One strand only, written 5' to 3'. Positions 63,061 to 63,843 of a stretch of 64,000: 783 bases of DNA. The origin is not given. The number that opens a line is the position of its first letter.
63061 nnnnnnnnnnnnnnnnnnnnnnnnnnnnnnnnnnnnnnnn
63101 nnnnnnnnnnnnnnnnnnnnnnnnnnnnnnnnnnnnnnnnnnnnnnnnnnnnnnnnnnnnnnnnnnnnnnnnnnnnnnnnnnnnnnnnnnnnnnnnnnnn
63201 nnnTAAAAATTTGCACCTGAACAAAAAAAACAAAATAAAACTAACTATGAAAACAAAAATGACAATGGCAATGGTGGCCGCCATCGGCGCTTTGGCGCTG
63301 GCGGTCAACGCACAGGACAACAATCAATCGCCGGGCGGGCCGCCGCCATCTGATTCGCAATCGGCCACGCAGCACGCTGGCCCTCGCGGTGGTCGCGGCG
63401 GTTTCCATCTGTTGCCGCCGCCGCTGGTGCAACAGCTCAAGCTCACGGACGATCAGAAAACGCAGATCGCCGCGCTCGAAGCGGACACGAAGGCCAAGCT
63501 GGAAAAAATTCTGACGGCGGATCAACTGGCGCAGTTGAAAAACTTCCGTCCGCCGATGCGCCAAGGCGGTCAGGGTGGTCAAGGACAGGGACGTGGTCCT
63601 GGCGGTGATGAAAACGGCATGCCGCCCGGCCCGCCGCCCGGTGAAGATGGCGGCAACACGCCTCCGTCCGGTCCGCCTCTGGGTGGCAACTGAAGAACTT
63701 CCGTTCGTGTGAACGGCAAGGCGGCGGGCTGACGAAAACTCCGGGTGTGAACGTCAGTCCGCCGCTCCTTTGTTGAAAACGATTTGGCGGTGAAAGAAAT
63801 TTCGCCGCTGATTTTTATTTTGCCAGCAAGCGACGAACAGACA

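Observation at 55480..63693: Two-component-controlled periplasmic YHYH / MbnP-MbnH cluster: candidate uncharacterised metal (copper?) handling system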

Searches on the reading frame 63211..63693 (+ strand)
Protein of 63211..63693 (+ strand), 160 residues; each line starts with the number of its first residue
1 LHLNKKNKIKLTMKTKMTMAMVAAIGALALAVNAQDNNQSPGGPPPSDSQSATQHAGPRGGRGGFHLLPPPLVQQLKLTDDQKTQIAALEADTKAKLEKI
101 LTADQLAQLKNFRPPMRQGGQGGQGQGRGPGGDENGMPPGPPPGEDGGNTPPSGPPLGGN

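Call 3: search_protein_families(library=pfam, proteins=[window:63211-63693:+], max_evalue=0.01)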
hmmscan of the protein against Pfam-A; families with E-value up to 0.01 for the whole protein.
window:63211-63693:+ (160 aa): 0 families

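Call 4: search_protein_families(library=ncbifam, proteins=[window:63211-63693:+], max_evalue=0.01)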
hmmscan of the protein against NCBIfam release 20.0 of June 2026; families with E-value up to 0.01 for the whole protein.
window:63211-63693:+ (160 aa): 1 family
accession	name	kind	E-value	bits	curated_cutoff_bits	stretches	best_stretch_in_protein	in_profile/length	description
NF007769.1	PRK10455.1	equivalog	6.7e-06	26.5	174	1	15-106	5-86/160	ATP-independent periplasmic protein-refolding chaperone Spy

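Call 77: search_protein_families(library=pfam, proteins=[window:63247-63693:+], max_evalue=10)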
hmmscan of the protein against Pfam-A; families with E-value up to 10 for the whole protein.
window:63247-63693:+ (148 aa): 3 families
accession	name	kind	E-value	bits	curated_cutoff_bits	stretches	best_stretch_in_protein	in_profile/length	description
PF13663.11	DUF4148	-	0.037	14.9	27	1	1-32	1-28/62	Domain of unknown function (DUF4148)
PF07813.17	LTXXQ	-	0.045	14.9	24.3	1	61-88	10-37/100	LTXXQ motif family protein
PF17891.6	FluMu_N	-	3.1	8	25.8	0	66-82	25-41/49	Mu-like prophage FluMu N-terminal domain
